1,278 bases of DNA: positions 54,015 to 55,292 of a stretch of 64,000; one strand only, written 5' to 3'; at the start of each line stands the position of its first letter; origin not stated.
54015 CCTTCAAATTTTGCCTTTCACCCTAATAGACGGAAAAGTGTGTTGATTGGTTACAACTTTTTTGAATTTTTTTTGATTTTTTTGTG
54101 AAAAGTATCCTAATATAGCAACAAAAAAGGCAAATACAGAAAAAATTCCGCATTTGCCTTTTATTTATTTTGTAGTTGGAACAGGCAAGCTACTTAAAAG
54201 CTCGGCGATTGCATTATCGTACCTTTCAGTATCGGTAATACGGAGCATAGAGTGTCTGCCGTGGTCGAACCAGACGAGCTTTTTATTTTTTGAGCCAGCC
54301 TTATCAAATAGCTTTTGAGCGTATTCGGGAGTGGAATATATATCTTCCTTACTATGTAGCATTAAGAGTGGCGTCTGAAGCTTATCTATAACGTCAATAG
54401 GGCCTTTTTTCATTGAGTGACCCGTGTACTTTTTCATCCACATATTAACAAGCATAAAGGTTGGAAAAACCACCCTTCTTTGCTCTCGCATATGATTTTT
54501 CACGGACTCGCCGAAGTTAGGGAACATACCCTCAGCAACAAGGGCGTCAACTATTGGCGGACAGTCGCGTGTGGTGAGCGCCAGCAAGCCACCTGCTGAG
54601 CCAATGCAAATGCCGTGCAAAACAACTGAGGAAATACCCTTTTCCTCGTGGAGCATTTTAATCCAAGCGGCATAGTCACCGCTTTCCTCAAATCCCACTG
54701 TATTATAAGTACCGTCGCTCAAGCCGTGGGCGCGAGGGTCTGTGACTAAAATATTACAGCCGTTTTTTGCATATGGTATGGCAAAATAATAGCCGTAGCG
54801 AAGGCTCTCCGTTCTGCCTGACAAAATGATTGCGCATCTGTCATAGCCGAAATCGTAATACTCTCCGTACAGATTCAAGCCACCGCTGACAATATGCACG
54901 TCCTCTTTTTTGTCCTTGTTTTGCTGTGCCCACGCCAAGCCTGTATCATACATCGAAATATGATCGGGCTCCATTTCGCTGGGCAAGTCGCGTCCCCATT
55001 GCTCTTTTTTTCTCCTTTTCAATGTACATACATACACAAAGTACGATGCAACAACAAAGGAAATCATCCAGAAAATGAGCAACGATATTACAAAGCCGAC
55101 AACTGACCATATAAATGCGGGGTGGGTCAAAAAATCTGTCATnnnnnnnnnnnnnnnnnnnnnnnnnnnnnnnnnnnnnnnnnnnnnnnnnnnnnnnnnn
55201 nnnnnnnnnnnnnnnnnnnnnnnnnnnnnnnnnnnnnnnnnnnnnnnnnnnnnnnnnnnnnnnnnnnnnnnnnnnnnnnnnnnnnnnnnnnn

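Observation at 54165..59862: Five-gene, translationally coupled DegV(FakB)-DAK2(FakA)-GPH/MFS-PlsC-like-hydrolase operon: a possible self-contained exogenous-lipid uptake and re-acylation module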

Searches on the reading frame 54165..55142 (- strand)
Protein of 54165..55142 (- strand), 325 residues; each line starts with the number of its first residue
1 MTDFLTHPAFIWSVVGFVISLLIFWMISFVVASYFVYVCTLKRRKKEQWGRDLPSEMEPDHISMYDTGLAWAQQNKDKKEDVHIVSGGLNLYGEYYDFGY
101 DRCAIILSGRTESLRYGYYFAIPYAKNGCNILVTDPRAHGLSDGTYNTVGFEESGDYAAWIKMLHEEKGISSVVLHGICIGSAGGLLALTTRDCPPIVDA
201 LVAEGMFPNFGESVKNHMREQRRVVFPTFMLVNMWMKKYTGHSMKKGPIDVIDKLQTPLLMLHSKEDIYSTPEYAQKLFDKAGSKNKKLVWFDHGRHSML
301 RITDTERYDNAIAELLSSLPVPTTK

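Call 3: search_protein_families(library=pfam, proteins=[window:54165-55142:-], max_evalue=0.01)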
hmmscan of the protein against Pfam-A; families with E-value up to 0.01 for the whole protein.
window:54165-55142:- (325 aa): 2 families
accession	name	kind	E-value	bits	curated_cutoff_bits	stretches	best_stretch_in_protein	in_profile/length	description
PF12146.15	Hydrolase_4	-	8.9e-13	48.5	27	1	253-300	188-235/239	Serine aminopeptidase, S33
PF00561.26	Abhydrolase_1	-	1.8e-08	34.8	25.8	1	105-206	4-102/245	alpha/beta hydrolase fold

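Call 4: search_protein_families(library=ncbifam, proteins=[window:54165-55142:-], max_evalue=0.01)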
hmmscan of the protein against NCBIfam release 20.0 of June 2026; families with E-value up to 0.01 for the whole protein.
window:54165-55142:- (325 aa): 4 families
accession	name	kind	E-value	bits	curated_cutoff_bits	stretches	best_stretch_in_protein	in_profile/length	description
NF047920.1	lactonase_UilS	equivalog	1.3e-05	25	400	1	244-314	208-276/285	UilS family quorum-quenching N-acyl-homoserine lactonase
TIGR03100.1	hydr1_PEP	hypoth_equivalog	0.0056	16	168.45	1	110-188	39-117/274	hydrolase 1, exosortase A system-associated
TIGR02427.1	protocat_pcaD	equivalog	0.0072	15.7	255.85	0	127-202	38-108/251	3-oxoadipate enol-lactonase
TIGR01607.1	PST-A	paralog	0.0077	15.3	218.25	0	249-299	264-313/332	Plasmodium subtelomeric family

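Call 8: search_solved_structures(query=window:54165-55142:-, max_evalue=1)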
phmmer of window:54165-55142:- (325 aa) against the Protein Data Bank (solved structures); distinct sequences matched with E-value up to 1: 13.
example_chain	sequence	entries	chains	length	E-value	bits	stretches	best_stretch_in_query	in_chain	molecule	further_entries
5g59_A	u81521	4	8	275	2.1e-08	37.1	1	80-281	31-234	ESTERASE | Uncharacterized protein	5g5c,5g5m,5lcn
3bdi_A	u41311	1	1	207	0.0052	19.4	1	124-224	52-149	Uncharacterized protein Ta0194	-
5jd6_A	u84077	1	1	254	0.0082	18.7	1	154-207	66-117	MGS-MChE2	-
8ftp_A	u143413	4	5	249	0.07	15.7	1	250-318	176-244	Alpha/beta fold hydrolase | Fluorophosphonate-binding serine hydrolase H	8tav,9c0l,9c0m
8wt1_A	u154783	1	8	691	0.08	15.5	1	247-302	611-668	S9 family peptidase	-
4fbl_A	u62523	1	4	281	0.11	15.1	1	252-303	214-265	LipS lipolytic enzyme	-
4fbm_A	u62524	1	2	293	0.11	15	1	252-304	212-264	LipS lipolytic enzyme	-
9pjb_A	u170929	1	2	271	0.13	14.8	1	119-310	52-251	MHETase MHT043-5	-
6qe2_A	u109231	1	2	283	0.17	14.4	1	253-316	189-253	Monoacylglycerol lipase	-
7e0n_A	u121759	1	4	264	0.19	14.2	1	195-299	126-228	Thermostable monoacylglycerol lipase,Lipase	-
8b4u_A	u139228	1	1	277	0.3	13.6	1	110-280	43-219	Alpha/beta hydrolase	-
7e04_A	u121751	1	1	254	0.48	12.9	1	245-299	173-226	Lipase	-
6imp_A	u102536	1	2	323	0.78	12.2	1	123-217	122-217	RTX toxin RtxA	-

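Call 22: search_solved_structures(query=window:54165-55142:-, max_evalue=0.01, show_alignments=2)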
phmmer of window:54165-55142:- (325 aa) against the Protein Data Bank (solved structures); distinct sequences matched with E-value up to 0.01: 3.
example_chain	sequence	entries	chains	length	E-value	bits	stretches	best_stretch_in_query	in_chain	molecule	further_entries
5g59_A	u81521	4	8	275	2.1e-08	37.1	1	80-281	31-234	ESTERASE | Uncharacterized protein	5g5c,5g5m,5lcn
3bdi_A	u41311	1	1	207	0.0052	19.4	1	124-224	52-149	Uncharacterized protein Ta0194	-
5jd6_A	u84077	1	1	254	0.0082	18.7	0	154-207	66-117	MGS-MChE2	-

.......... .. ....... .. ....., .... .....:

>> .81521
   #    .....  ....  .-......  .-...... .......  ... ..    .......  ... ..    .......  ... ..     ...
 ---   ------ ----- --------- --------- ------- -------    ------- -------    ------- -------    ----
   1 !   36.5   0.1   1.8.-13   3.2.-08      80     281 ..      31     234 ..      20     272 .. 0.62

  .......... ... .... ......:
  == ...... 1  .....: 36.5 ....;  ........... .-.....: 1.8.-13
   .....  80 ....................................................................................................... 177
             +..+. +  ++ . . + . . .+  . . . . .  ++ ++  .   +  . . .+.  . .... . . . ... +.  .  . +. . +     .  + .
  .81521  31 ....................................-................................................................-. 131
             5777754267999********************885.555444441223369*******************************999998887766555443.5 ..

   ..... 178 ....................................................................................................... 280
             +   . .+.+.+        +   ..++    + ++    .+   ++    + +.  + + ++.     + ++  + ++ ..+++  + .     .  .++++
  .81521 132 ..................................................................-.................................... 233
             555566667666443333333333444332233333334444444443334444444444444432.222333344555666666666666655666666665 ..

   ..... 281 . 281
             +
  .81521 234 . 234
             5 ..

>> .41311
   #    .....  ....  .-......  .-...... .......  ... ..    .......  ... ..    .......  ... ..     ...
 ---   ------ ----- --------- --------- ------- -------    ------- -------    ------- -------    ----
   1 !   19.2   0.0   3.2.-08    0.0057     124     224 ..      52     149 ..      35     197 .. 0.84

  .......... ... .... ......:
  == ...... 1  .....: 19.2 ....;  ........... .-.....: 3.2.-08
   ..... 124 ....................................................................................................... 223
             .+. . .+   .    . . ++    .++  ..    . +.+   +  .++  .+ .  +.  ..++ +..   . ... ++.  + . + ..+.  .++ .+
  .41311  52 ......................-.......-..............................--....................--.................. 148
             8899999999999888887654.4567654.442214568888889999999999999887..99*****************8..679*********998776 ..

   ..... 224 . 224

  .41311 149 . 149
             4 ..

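Call 25: find_homologous_proteins(query=window:54165-55142:-, max_evalue=0.001)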
Query window:54165-55142:- (325 aa): 959 proteins with E <= 0.001 among 2834 candidates; the best 120 are listed.
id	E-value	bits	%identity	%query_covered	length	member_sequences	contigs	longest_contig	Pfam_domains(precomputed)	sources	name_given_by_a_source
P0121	3.5e-221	751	98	100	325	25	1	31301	PF00561.27,PF12146.16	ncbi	-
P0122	3.4e-197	673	86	100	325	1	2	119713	PF00561.27,PF12146.16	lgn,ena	-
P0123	8.1e-174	596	77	99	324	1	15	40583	PF00561.27,PF12146.16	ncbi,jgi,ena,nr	ncbi:MAG: alpha/beta hydrolase [Ruminococcaceae bacterium]|nr:alpha/beta hydrolase [Oscillospiraceae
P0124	3.7e-171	587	75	99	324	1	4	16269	PF00561.27,PF12146.16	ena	-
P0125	1.1e-167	576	73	99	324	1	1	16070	PF00561.27,PF12146.16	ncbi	-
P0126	4.7e-150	518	68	98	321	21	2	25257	PF00561.27,PF12146.16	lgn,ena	-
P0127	1.5e-149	516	66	98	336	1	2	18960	PF00561.27,PF12146.16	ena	-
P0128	2.1e-147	509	64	98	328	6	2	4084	PF00561.27,PF12146.16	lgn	-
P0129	4.1e-147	508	68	98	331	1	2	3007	PF00561.27,PF12146.16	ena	-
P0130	2.2e-146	506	65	98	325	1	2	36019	PF00561.27,PF12146.16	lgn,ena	-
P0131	4.0e-146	505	66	98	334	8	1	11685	PF02129.25,PF00561.27,PF12146.16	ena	-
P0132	2.4e-145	502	67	98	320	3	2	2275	PF12146.16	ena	-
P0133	4.9e-145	501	67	98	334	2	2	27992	PF12146.16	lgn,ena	-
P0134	6.7e-145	501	68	96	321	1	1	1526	PF00561.27,PF12146.16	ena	-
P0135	8.0e-145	500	66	97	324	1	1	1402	PF00561.27,PF12146.16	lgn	-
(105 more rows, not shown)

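Call 36: predict_structure(alignment_id=A2)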
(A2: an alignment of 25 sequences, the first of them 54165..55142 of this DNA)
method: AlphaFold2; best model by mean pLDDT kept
length: 325 residues; sequences in the alignment: 25
mean_pLDDT: 87.1   pTM: 0.84
mean pLDDT of the five models: 87.1, 84.1, 83.5, 82.0, 80.4
residues with pLDDT >= 90: 154; 70-90: 154; 50-70: 17; < 50: 0
segments of 3 or more residues with pLDDT < 50: none
pLDDT, mean of each block of 10 residues (from residue 1): 78 88 83 75 73 77 88 97 88 95 87 81 97 81 70 88 96 94 92 91 92 86 81 83 90 97 90 95 97 83 92 96 70
secondary structure, 60 per line:
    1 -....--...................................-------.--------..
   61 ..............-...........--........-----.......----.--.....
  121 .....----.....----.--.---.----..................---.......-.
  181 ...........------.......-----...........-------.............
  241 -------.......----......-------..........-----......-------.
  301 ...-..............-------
elements in order: H2-5 H8-41 H59-74 E79-86 E89-96 E102-108 H116-125 E130-134 H151-168 E172-178 H180-191 E198-204 H210-220 H228-240 H248-254 E259-264 H272-281 E287-292 H300-303 H305-318

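Call 41: fold_search(model_id=the predicted structure, library=pdb)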
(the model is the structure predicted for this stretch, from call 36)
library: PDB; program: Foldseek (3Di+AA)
matches with E <= 10: 1902; with E <= 0.001: 1556
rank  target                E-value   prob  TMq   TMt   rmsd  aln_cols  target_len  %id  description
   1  5g59                  2.5e-15  1.00  0.64  0.75   6.9       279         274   21  Structure of the Pyrococcus Furiosus Esterase Pf2001 with space group P3121 (released 2017-06-21)
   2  5g5m_B                1.2e-14  1.00  0.61  0.75   5.7       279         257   21  Structure of the Pyrococcus Furiosus Esterase Pf2001 with space group P21 (released 2017-06-21)
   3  5lcn_A                3.3e-14  1.00  0.62  0.74   5.4       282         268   20  STRUCTURE OF THE PYROCOCCUS FURIOSUS ESTERASE PF2001 WITH SPACE GROUP P212121 (released 2017-08-02)
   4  5g5m_A                3.7e-14  1.00  0.60  0.75   6.3       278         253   20  Structure of the Pyrococcus Furiosus Esterase Pf2001 with space group P21 (released 2017-06-21)
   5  5lcn_B                8.1e-14  1.00  0.62  0.75   4.5       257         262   21  STRUCTURE OF THE PYROCOCCUS FURIOSUS ESTERASE PF2001 WITH SPACE GROUP P212121 (released 2017-08-02)
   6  5lcn_D                1.9e-13  1.00  0.60  0.72   6.5       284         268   20  STRUCTURE OF THE PYROCOCCUS FURIOSUS ESTERASE PF2001 WITH SPACE GROUP P212121 (released 2017-08-02)
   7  5lcn_C                2.8e-13  1.00  0.61  0.73   6.2       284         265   20  STRUCTURE OF THE PYROCOCCUS FURIOSUS ESTERASE PF2001 WITH SPACE GROUP P212121 (released 2017-08-02)
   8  5g5c                  3.3e-13  1.00  0.61  0.75   5.0       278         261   19  Structure of the Pyrococcus furiosus Esterase Pf2001 with space group C2221 (released 2017-06-21)
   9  4i3f                  3.2e-12  1.00  0.53  0.60   6.8       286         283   17  Crystal structure of serine hydrolase CCSP0084 from the polyaromatic hydrocarbon (PAH)-degrading bacterium Cycloclasticu (released 2013-06-26)
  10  4hxg_H                5.5e-12  1.00  0.52  0.30   5.6       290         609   16  Pyrococcus horikoshii acylaminoacyl peptidase (orthorhombic crystal form) (released 2013-05-08)
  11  2ocg                  6.2e-12  1.00  0.51  0.64   7.3       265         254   16  Crystal structure of human valacyclovir hydrolase (released 2008-02-05)
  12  2ocl                  1.2e-11  1.00  0.52  0.65   7.0       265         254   16  Crystal structure of valacyclovir hydrolase S122A mutant (released 2008-02-05)
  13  2ock                  1.4e-11  1.00  0.53  0.66   6.7       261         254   16  Crystal structure of valacyclovir hydrolase D123N mutant (released 2008-02-05)
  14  9gou_A                1.6e-11  1.00  0.52  0.26   4.8       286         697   14  Cryo-EM structure of acylaminoacyl-peptidase in complex with dichlorvos (released 2025-10-22)
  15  4hxg_E                1.7e-11  1.00  0.53  0.30   5.5       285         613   17  Pyrococcus horikoshii acylaminoacyl peptidase (orthorhombic crystal form) (released 2013-05-08)
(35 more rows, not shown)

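Call 63: search_protein_representatives(protein=window:54165-55142:-)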
Query: 325 residues. Proteins with E-value up to 0.001 (for the whole library): 4970; up to 1e-10: 1145; up to 1e-30: 66. The best 150 are listed.
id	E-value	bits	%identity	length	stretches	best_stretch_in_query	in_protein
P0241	1.5e-101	356.5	52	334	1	11-320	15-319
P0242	8.3e-100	350.7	59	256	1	64-316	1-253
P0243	2.7e-97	342.5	50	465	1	12-316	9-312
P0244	7.4e-82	291.7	63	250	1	66-262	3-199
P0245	1.8e-81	290.5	44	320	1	13-321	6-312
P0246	1.3e-77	277.7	44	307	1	17-316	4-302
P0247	1.0e-75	271.6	42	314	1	10-317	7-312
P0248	9.5e-75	268.4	41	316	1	18-317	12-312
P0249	4.2e-74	266.3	45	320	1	18-316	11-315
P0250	1.4e-73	264.6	41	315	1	13-317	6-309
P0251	1.0e-71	258.4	39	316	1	10-316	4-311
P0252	1.7e-71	257.7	44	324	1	9-317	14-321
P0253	7.1e-71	255.6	48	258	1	64-313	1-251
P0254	1.0e-70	255.1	40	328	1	4-316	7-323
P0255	1.4e-70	254.7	38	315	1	20-320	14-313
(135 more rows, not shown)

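Call 75: find_related_loci(query=A4, collection=metagenome_contigs, flank=8000)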
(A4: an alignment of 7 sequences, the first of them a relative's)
Query A4 (319 aa) in metagenome_contigs; peptide patterns used: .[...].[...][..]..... (x = any residue, [..] = any of these).
414 stretches matched a pattern; 352 encode a relative of the query (tblastn E <= 1e-3); the best 80 are kept; 80 distinct loci.
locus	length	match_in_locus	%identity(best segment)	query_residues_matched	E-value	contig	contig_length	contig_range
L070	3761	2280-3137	50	28-313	1e-93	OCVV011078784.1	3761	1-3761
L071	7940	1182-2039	51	28-313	5e-93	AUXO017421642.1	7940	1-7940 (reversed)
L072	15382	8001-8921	45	8-316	4e-87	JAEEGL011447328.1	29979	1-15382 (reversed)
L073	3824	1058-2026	43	2-318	5e-84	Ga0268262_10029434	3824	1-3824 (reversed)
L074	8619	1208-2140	41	1-314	1e-82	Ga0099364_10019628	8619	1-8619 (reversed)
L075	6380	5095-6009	44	4-314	1e-82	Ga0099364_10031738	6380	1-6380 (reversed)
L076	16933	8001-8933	42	7-318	5e-82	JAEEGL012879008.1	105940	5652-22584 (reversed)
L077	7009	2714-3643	42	1-316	1e-81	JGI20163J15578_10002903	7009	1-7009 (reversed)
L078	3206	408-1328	42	7-314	9e-83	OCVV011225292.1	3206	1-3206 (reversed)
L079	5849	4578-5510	42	7-315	7e-82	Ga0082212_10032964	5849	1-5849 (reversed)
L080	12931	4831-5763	42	6-316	2e-81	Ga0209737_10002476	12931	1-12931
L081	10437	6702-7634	41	9-319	2e-81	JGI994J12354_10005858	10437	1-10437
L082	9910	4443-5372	42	1-316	3e-81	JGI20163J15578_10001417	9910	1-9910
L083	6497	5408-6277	44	27-316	5e-81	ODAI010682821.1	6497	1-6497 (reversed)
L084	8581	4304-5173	44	27-316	9e-81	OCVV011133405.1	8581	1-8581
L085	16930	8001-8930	43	2-318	9e-81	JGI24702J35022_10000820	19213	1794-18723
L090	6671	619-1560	43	6-317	3e-80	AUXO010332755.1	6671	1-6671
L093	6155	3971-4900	43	6-316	5e-80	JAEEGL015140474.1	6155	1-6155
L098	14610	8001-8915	41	4-314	9e-80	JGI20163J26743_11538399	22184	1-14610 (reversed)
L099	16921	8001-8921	42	4-316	2e-79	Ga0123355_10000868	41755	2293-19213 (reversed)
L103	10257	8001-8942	42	3-319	7e-79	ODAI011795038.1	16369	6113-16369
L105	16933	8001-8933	42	7-316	9e-79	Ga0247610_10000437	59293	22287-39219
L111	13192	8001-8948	41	6-316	1e-78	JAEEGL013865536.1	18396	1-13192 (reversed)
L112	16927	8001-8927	44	11-314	4e-78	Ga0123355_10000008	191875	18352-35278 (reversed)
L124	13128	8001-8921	40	4-314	1e-76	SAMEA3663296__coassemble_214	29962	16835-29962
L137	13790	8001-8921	42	4-316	1e-75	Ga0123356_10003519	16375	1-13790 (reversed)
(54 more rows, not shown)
